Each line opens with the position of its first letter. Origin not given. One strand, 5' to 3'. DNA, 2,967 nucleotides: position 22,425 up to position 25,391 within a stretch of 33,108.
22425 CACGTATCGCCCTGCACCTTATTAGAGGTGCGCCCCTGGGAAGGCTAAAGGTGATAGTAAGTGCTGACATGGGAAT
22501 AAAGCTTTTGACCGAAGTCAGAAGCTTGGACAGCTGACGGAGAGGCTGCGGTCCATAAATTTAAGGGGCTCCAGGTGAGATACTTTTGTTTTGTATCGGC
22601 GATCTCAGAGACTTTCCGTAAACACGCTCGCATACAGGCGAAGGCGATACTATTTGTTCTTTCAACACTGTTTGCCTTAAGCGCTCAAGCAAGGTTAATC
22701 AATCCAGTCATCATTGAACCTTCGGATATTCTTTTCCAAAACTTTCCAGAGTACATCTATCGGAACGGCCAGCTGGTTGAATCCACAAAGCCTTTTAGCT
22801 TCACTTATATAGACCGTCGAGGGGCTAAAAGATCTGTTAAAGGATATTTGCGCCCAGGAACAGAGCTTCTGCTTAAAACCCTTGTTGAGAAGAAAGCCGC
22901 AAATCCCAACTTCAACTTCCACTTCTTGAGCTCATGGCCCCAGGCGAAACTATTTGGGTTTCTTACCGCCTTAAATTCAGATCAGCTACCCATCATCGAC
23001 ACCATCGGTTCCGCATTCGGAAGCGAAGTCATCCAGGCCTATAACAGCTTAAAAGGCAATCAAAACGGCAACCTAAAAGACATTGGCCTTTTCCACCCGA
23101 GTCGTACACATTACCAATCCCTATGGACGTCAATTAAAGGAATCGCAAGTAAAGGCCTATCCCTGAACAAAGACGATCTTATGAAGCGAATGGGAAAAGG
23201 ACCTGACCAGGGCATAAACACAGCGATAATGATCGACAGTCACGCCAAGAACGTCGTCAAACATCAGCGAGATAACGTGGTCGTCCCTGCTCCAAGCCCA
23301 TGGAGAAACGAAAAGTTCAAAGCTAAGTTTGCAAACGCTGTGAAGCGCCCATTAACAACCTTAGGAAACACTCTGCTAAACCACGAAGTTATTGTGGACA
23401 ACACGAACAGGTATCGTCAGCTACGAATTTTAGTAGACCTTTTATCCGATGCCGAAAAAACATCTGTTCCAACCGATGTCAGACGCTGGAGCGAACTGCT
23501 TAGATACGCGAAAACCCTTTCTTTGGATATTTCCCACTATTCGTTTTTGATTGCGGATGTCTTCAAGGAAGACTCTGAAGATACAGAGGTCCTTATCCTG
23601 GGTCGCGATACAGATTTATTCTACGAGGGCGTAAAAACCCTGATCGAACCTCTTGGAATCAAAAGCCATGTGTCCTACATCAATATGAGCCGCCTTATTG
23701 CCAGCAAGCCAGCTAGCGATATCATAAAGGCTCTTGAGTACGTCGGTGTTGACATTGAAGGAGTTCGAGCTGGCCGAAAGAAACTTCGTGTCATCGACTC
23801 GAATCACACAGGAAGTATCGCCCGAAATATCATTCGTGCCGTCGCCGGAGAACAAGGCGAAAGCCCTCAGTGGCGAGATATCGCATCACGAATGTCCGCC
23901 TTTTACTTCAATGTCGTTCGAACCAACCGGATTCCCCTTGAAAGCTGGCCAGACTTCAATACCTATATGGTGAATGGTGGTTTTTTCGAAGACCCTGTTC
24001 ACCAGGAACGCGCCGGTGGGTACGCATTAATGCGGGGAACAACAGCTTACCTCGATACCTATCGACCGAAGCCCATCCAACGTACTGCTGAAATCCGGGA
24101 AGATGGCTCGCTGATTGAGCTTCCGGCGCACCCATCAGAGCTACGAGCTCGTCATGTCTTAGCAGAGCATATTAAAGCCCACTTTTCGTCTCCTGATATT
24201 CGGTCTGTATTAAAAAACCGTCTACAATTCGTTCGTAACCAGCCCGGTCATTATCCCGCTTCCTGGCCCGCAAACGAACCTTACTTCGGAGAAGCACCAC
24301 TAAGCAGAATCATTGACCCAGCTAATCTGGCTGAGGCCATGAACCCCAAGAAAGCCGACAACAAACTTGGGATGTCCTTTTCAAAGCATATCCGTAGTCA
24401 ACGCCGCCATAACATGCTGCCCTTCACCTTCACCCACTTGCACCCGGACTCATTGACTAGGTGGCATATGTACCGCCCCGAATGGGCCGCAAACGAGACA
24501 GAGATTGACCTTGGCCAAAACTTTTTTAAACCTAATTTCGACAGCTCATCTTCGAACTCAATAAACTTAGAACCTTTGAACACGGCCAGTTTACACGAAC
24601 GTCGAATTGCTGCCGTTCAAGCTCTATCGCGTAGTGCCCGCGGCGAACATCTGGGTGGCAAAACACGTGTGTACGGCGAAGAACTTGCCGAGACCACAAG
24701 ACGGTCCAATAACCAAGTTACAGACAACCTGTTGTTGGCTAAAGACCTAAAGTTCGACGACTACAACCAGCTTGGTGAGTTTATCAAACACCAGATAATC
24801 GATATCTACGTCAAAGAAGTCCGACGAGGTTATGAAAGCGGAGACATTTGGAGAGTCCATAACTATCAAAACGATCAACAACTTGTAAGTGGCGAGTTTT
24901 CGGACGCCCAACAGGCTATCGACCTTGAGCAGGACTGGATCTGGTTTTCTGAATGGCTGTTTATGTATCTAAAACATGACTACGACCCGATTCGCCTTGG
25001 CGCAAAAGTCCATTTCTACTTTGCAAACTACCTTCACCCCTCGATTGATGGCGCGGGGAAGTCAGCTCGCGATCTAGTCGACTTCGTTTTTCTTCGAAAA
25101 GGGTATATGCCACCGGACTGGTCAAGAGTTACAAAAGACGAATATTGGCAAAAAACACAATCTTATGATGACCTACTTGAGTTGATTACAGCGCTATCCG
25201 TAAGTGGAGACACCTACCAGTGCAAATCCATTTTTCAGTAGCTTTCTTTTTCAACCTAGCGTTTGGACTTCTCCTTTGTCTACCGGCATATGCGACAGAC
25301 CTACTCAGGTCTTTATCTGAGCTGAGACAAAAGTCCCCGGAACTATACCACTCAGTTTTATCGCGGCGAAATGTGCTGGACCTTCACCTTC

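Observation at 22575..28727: Three-gene overlapping operon of large signal-peptide proteins with almost no recognisable domains, embedded among flagellar genes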

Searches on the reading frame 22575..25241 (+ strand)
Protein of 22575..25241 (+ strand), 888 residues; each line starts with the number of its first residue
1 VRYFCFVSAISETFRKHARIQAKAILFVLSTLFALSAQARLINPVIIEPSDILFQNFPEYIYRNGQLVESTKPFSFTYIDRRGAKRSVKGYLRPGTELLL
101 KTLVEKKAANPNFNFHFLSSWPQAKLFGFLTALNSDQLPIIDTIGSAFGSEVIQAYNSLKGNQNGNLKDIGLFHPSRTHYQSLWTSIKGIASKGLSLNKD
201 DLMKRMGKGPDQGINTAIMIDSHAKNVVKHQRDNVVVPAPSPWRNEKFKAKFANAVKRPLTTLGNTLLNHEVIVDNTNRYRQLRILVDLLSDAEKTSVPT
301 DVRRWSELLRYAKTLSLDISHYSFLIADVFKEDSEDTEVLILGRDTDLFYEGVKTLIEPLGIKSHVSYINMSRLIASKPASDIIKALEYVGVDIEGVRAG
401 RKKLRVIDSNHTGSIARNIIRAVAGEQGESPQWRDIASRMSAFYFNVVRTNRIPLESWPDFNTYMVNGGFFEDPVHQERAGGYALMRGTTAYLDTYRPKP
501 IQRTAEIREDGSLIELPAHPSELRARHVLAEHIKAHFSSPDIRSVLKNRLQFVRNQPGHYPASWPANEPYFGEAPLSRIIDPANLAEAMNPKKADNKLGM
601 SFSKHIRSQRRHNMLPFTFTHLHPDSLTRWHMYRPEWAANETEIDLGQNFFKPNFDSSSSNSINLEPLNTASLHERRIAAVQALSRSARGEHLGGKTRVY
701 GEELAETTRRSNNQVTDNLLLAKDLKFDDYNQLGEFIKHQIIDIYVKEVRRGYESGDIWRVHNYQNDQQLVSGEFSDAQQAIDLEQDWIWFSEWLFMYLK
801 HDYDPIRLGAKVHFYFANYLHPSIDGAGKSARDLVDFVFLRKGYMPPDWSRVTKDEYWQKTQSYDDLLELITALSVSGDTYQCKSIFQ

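Call 5: search_protein_families(library=pfam, proteins=[window:22575-25241:+], max_evalue=0.1)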
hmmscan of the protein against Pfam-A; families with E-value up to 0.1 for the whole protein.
window:22575-25241:+ (888 aa): 0 families

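Call 6: search_protein_families(library=ncbifam, proteins=[window:22575-25241:+], max_evalue=0.1)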
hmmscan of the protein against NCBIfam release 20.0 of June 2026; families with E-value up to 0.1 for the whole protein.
window:22575-25241:+ (888 aa): 0 families

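Call 7: search_solved_structures(query=window:22575-25241:+, max_evalue=10, show_alignments=2)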
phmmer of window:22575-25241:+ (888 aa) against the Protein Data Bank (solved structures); distinct sequences matched with E-value up to 10: 31.
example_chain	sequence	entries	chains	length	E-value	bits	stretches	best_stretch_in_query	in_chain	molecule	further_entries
9yz5_A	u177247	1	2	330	2.2e-05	26.1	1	765-861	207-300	Protein adenylyltransferase FICD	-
6i7g_A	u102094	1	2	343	2.4e-05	26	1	765-861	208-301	Adenosine monophosphate-protein transferase FICD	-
6i7h_A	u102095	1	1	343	2.4e-05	26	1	765-861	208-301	Adenosine monophosphate-protein transferase FICD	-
4u0s_A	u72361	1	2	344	2.4e-05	26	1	765-861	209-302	Adenosine monophosphate-protein transferase FICD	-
4u04_A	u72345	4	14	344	2.4e-05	26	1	765-861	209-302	Adenosine monophosphate-protein transferase FICD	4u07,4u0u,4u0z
6i7j_A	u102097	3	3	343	2.4e-05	26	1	765-861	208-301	Adenosine monophosphate-protein transferase FICD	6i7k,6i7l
6i7i_A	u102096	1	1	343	2.4e-05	26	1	765-861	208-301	Adenosine monophosphate-protein transferase FICD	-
6zmd_B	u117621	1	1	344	4e-05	25.2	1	765-858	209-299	Protein adenylyltransferase FICD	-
7b7z_A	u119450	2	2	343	0.00057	21.4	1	765-861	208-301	Protein adenylyltransferase FICD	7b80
5jj7_A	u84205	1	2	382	0.004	18.6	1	773-860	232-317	Adenosine monophosphate-protein transferase FICD homolog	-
5jj6_A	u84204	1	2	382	0.0041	18.6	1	773-860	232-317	Adenosine monophosphate-protein transferase FICD homolog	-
3cuc_A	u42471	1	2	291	0.081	14.3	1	803-845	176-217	Protein of unknown function with a Fic domain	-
2g03_A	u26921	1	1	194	0.11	13.9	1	743-862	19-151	hypothetical protein NMA0004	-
5cmt_A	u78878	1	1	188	0.17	13.2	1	800-861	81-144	Adenosine monophosphate-protein transferase NmFic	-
5cgl_A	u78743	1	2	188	0.19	13.1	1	799-862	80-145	Adenosine monophosphate-protein transferase NmFic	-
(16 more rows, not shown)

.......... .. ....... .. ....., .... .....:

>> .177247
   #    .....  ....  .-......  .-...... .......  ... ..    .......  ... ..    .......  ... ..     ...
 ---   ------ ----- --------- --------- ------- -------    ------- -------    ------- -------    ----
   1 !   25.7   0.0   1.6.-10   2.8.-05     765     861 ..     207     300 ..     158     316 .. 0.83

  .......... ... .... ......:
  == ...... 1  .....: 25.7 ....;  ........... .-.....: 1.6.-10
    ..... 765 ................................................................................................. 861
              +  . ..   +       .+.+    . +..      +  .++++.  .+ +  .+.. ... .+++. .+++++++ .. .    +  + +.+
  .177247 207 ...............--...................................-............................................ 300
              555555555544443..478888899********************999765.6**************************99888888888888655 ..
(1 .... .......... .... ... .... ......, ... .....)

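Call 10: find_homologous_proteins(query=window:22575-25241:+)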
Query window:22575-25241:+ (888 aa): 1 proteins with E <= 0.001 among 8000 candidates.
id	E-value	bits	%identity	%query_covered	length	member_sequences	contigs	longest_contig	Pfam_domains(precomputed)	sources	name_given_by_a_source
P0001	0.0e+0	2048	100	100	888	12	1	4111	-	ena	-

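Call 11: find_related_loci(query=window:22575-25241:+, collection=genome_contigs, flank=10000)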
Query window:22575-25241:+ (888 aa) in genome_contigs; peptide patterns used: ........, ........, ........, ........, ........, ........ (x = any residue, [..] = any of these).
54 stretches matched a pattern, but none encodes a relative of the query by tblastn (E <= 1e-3).

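Call 13: find_encoding_contigs(protein=P0001, flank=10000, max_places=10)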
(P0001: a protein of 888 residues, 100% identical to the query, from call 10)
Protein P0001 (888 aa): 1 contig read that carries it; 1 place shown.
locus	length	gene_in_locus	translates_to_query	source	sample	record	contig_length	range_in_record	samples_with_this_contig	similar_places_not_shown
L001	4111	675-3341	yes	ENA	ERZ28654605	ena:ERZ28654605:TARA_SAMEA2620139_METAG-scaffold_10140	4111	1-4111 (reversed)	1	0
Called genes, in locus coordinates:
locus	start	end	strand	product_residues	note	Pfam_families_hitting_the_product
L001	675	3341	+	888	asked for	-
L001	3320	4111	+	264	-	?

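Call 32: search_protein_families(library=padloc, proteins=[window:22575-25241:+], max_evalue=0.1)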
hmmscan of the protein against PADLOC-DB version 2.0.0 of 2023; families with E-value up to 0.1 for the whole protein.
window:22575-25241:+ (888 aa): 4 families
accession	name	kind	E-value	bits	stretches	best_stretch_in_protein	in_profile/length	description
PDLC04841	PDC-S04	-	0.00012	19.9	1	817-863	206-253/292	-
PDLC04839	PDC-S04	-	0.0026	15.5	1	810-859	131-181/205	-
PDLC04842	PDC-S04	-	0.013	13.2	1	818-860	109-151/202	-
PDLC04840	PDC-S04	-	0.038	11.7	1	779-860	115-195/227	-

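Call 33: search_protein_families(library=phrogs, proteins=[window:22575-25241:+], max_evalue=0.1)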
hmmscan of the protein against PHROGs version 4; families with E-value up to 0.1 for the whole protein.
window:22575-25241:+ (888 aa): 2 families
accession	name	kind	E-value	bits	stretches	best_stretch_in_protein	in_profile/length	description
phrog_34045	-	unknown function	0.0056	17.3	1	813-881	51-121/219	-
phrog_13548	-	unknown function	0.084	12.9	0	810-844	192-225/379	-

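Call 64: find_related_loci(query=A4, collection=genome_contigs, flank=10000)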
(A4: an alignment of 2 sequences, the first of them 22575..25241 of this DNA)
Query A4 (888 aa) in genome_contigs; peptide patterns used: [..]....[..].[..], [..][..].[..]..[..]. (x = any residue, [..] = any of these).
40 stretches matched a pattern, but none encodes a relative of the query by tblastn (E <= 1e-3).

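Call 65: find_related_loci(query=A4, collection=metagenome_contigs, flank=10000)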
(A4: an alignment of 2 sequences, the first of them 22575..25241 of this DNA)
Query A4 (888 aa) in metagenome_contigs; peptide patterns used: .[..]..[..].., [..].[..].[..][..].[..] (x = any residue, [..] = any of these).
600 stretches matched a pattern, but none encodes a relative of the query by tblastn (E <= 1e-3).

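Call 89: predict_structure(alignment_id=A6)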
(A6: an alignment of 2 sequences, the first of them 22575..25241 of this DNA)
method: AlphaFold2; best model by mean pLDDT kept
length: 888 residues; sequences in the alignment: 2
mean_pLDDT: 35.4   pTM: 0.31
mean pLDDT of the five models: 35.4, 33.8, 31.0, 30.9, 30.7
residues with pLDDT >= 90: 0; 70-90: 51; 50-70: 96; < 50: 741
segments of 3 or more residues with pLDDT < 50: 1-322, 344-346, 373-375, 410-412, 427-429, 445-532, 556-705, 707-709, 722-734, 744-888
pLDDT, mean of each block of 10 residues (from residue 1): 20 25 29 25 20 22 27 31 32 31 32 25 31 27 25 30 25 25 29 29 28 20 21 22 34 36 31 28 25 24 25 30 56 75 55 64 72 55 75 81 71 61 62 67 42 35 34 25 25 27 36 34 36 55 59 48 31 26 27 23 19 20 21 23 22 22 25 37 35 33 47 50 46 49 46 34 25 24 27 35 42 41 28 30 28 32 33 32 23
secondary structure, 60 per line:
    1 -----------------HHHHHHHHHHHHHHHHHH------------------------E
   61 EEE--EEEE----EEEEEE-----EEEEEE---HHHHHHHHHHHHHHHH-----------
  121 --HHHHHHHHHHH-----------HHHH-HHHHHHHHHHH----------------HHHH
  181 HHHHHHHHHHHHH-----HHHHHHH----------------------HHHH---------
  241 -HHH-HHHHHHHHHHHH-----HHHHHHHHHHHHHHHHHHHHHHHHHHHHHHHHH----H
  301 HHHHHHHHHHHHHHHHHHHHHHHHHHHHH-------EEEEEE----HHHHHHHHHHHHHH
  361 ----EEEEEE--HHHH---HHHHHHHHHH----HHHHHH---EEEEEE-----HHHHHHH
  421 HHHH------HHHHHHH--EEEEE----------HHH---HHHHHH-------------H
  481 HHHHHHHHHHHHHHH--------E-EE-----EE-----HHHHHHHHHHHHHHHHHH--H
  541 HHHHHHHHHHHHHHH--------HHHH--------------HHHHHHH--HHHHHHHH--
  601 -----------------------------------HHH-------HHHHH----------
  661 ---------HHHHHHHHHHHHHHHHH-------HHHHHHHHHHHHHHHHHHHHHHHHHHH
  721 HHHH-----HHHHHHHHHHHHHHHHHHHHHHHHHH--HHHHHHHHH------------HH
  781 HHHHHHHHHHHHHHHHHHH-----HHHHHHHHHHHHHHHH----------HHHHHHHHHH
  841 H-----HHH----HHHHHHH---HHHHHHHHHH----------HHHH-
elements in order (helices of 4 or more, strands of 3 or more residues): H18-35 E60-63 E66-69 E74-79 E85-90 H94-109 H123-133 H145-148 H150-160 H177-193 H199-205 H228-231 H246-257 H263-295 H300-329 E337-342 H347-360 E365-370 H373-376 H380-389 H394-399 E403-408 H414-424 H431-437 E440-444 H461-466 H480-495 H520-537 H540-555 H564-567 H582-588 H591-598 H646-650 H670-686 H694-724 H730-755 H758-766 H779-799 H805-820 H831-841 H854-860 H864-873 H884-887

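Call 92: fold_search(model_id=the predicted structure, library=pdb)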
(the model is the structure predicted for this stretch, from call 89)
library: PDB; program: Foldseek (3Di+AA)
matches with E <= 10: 1175; with E <= 0.001: 0
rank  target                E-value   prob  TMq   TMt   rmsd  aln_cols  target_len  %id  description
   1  4xd7_D                3.8e-02  0.41  0.10  0.17  18.3       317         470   11  Structure of thermophilic F1-ATPase inhibited by epsilon subunit (released 2015-08-26)
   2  6nbk_C                4.2e-02  0.44  0.10  0.24  15.2       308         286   11  Crystal structure of Arginase from Bacillus cereus (released 2018-12-19)
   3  4c6t_D                5.2e-02  0.18  0.07  0.23  13.2       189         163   12  Crystal structure of the RPS4 and RRS1 TIR domain heterodimer (released 2014-05-28)
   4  8gr2                  5.5e-02  0.25  0.08  0.22  15.7       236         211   10  Crystal structure of the GDSL-family esterase CJ0610C from Campylobacter jejuni (released 2022-11-16)
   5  7epf                  5.5e-02  0.25  0.08  0.15  16.3       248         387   14  Crystal structure of mGlu2 bound to NAM597 (released 2021-06-23)
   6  1sky_E                6.5e-02  0.38  0.11  0.18  18.1       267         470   11  CRYSTAL STRUCTURE OF THE NUCLEOTIDE FREE ALPHA3BETA3 SUB-COMPLEX OF F1-ATPASE FROM THE THERMOPHILIC BACILLUS PS3 (released 1998-03-04)
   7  6nbk_B                6.5e-02  0.30  0.10  0.22  15.2       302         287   10  Crystal structure of Arginase from Bacillus cereus (released 2018-12-19)
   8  9jc1_D                7.3e-02  0.30  0.10  0.17  19.4       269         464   11  Engineering of ATP synthase (released 2025-07-09)
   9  6nbk_F                8.5e-02  0.23  0.10  0.21  15.0       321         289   10  Crystal structure of Arginase from Bacillus cereus (released 2018-12-19)
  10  5veg_A                9.0e-02  0.23  0.07  0.26   7.7       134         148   11  Structure of a Short-Chain Flavodoxin Associated with a Non-Canonical PDU Bacterial Microcompartment (released 2017-10-11)
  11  8z4i_B                9.5e-02  0.35  0.12  0.23  20.6       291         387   15  crystal structure of Cdn1 in complex with cA3 (released 2026-02-04)
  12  7epe                  9.5e-02  0.20  0.08  0.15  16.2       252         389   10  Crystal structure of mGlu2 bound to NAM563 (released 2021-06-23)
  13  1ydg_A                1.1e-01  0.44  0.11  0.35  11.5       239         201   12  Crystal Structure of Trp repressor binding protein WrbA (released 2005-01-04)
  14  3fvw_A                1.1e-01  0.25  0.08  0.29  15.6       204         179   11  Crystal structure of the Q8DWD8_STRMU protein from Streptococcus mutans. Northeast Structural Genomics Consortium targ (released 2009-02-10)
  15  6nbk_E                1.2e-01  0.21  0.09  0.22  15.2       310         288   10  Crystal structure of Arginase from Bacillus cereus (released 2018-12-19)
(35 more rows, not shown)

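Call 104: search_solved_structures(query=A6, max_evalue=10, show_alignments=0)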
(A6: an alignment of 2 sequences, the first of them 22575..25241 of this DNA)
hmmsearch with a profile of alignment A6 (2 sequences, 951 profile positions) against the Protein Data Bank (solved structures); distinct sequences matched with E-value up to 10: 34.
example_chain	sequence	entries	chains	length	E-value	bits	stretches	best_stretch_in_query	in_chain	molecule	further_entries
6i7h_A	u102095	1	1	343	8.8e-11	43.8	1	815-893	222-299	Adenosine monophosphate-protein transferase FICD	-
9yz5_A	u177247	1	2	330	9.7e-11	43.7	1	815-893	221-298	Protein adenylyltransferase FICD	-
6i7g_A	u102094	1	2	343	9.8e-11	43.7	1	815-893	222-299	Adenosine monophosphate-protein transferase FICD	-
4u04_A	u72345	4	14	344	9.8e-11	43.7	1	815-893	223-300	Adenosine monophosphate-protein transferase FICD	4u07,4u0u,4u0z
4u0s_A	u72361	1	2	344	9.9e-11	43.7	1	815-893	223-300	Adenosine monophosphate-protein transferase FICD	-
6i7i_A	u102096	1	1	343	1e-10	43.6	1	815-893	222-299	Adenosine monophosphate-protein transferase FICD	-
6i7j_A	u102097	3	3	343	1.3e-10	43.3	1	815-893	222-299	Adenosine monophosphate-protein transferase FICD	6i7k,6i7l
6zmd_B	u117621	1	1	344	1.5e-10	43.1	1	815-893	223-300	Protein adenylyltransferase FICD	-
7b7z_A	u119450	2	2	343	3.5e-09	38.6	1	815-893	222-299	Protein adenylyltransferase FICD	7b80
5jj6_A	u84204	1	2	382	9e-07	30.6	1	826-892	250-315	Adenosine monophosphate-protein transferase FICD homolog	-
5jj7_A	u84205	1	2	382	9.1e-07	30.6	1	826-892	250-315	Adenosine monophosphate-protein transferase FICD homolog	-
8idv_B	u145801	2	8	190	0.001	20.4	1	829-895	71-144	Cell filamentation protein Fic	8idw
3cuc_A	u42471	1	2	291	0.003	18.9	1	837-883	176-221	Protein of unknown function with a Fic domain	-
3shg_A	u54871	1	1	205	0.0037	18.6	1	838-908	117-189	VbhT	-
3zcb_A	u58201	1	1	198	0.004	18.5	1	838-908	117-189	ADENOSINE MONOPHOSPHATE-PROTEIN TRANSFERASE VBHT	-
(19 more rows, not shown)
